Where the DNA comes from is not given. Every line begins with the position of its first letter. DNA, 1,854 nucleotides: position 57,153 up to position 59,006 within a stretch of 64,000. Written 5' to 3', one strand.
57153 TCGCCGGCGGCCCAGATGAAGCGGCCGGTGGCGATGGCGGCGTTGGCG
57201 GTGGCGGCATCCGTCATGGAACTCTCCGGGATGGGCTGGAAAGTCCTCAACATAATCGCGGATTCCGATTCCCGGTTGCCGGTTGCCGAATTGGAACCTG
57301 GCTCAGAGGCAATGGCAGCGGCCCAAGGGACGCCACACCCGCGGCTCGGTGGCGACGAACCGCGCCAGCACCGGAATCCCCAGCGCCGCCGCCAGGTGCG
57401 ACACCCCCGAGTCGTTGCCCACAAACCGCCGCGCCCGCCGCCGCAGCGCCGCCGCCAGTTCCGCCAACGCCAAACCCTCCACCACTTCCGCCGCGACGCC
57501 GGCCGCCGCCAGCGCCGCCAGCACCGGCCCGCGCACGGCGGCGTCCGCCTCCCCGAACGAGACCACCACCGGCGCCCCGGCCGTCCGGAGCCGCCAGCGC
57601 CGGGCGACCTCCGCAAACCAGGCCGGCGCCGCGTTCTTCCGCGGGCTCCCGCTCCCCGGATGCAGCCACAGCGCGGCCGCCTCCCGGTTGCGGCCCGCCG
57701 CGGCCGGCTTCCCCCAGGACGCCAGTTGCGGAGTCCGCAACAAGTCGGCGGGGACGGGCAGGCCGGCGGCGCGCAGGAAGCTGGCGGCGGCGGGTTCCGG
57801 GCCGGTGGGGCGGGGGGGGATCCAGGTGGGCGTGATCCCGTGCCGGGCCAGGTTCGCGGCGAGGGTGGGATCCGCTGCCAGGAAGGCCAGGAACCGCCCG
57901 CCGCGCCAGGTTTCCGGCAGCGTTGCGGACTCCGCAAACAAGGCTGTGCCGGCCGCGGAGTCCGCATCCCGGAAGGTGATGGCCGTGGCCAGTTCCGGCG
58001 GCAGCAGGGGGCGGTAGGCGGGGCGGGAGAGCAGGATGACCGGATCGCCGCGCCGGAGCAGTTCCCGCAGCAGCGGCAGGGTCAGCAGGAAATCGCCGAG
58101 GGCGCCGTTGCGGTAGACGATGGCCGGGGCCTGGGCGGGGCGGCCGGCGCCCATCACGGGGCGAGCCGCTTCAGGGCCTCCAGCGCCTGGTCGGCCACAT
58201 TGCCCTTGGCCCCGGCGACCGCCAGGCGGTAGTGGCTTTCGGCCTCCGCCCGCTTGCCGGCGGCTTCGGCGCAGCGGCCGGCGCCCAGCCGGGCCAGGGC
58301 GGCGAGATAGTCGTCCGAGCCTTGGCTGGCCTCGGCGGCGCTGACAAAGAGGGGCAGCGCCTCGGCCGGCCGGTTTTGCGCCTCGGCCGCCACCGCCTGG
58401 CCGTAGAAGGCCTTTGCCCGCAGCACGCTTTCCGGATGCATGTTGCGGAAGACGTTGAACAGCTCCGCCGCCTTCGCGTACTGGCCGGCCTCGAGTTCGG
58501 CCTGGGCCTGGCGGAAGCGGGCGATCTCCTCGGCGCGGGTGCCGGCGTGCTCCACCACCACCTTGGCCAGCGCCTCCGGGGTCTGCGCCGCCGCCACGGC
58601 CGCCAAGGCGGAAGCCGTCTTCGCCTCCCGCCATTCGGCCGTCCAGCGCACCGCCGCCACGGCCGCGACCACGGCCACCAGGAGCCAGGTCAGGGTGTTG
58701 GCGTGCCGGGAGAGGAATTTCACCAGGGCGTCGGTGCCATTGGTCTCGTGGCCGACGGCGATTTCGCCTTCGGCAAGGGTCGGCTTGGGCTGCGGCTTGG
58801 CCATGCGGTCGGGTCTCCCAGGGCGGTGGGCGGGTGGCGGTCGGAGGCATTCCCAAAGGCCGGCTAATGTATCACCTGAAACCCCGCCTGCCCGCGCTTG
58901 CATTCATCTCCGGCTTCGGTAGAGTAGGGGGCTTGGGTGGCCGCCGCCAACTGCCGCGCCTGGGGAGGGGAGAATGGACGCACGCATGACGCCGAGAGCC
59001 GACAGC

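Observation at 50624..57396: About 1.9-kb direct duplication bracketing a 3.05-kb insert: signature of Campbell-type (single-crossover) integration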

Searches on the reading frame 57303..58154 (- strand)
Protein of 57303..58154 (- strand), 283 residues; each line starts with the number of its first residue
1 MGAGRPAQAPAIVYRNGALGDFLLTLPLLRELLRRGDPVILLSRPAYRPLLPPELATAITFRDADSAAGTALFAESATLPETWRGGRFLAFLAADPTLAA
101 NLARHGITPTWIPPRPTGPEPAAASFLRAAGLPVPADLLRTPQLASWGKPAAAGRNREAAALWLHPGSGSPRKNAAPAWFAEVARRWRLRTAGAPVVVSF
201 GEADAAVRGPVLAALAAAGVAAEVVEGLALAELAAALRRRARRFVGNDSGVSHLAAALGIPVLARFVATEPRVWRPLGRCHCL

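Call 17: find_encoding_contigs(protein=window:57303-58154:-, flank=10000, max_places=10)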
Protein window:57303-58154:- (283 aa): 5 contigs read that carry it; 5 places shown.
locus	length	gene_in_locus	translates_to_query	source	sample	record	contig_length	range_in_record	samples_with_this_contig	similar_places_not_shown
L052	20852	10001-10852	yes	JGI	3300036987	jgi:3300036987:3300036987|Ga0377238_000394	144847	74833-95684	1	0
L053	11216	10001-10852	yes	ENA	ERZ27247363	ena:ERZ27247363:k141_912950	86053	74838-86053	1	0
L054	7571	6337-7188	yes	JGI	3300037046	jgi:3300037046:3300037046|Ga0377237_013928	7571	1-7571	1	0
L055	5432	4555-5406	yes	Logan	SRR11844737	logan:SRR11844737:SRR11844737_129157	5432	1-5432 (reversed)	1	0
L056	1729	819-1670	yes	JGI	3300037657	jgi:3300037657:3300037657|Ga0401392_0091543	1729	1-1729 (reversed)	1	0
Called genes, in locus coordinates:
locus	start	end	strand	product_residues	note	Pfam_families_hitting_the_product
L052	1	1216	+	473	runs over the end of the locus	PF00155:Aminotran_1_2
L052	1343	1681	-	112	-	-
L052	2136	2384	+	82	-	-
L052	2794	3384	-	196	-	PF03602:Cons_hypoth95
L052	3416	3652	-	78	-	-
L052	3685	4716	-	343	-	PF01261:AP_endonuc_2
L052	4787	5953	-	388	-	PF01408:GFO_IDH_MocA, PF22725:GFO_IDH_MocA_C3, PF02894:GFO_IDH_MocA_C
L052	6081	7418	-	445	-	PF13529:Peptidase_C39_2 (faint)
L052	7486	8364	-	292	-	PF01678:DAP_epimerase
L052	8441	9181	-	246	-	PF01128:IspD, PF12804:NTP_transf_3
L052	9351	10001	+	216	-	PF13432:TPR_16 (faint), PF13174:TPR_6 (faint)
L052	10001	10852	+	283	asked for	PF01075:Glyco_transf_9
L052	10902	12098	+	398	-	PF00557:Peptidase_M24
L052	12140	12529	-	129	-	PF01261:AP_endonuc_2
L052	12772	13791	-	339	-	PF13421:Band_7_1, PF01145:Band_7, PF09851:SHOCT (weak)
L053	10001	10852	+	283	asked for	PF01075:Glyco_transf_9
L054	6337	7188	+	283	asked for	PF01075:Glyco_transf_9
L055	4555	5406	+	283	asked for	PF01075:Glyco_transf_9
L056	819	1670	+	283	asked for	PF01075:Glyco_transf_9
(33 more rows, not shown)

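Call 43: search_protein_families(library=ncbifam, proteins=[window:57303-58154:-], max_evalue=0.001)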
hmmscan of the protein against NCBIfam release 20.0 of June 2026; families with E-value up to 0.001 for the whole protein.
window:57303-58154:- (283 aa): 5 families
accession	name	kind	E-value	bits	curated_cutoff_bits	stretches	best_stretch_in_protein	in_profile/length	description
TIGR02193.1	heptsyl_trn_I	equivalog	1.8e-08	34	185.3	1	161-272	183-287/320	lipopolysaccharide heptosyltransferase I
TIGR02195.1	heptsyl_trn_II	equivalog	6.7e-08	32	134.6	1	162-277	177-293/339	lipopolysaccharide heptosyltransferase II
TIGR02201.1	heptsyl_trn_III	equivalog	4.7e-07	29.2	170.2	1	224-277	245-297/344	putative lipopolysaccharide heptosyltransferase III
NF007742.0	PRK10422.1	equivalog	1.5e-06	27.3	467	1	230-277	253-299/352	lipopolysaccharide core heptosyltransferase RfaQ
NF008204.0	PRK10964.1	equivalog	4.6e-05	22.7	437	1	215-273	229-286/322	lipopolysaccharide heptosyltransferase RfaC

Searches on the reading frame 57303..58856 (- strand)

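Call 6: search_protein_families(library=pfam, proteins=[window:57303-58856:-], max_evalue=0.01)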
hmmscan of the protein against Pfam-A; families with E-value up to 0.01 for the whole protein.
window:57303-58856:- (517 aa): 1 family
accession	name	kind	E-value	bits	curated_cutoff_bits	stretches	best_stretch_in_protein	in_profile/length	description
PF01075.23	Glyco_transf_9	-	1.9e-12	47.5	22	1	399-512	111-221/247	Glycosyltransferase family 9 (heptosyltransferase)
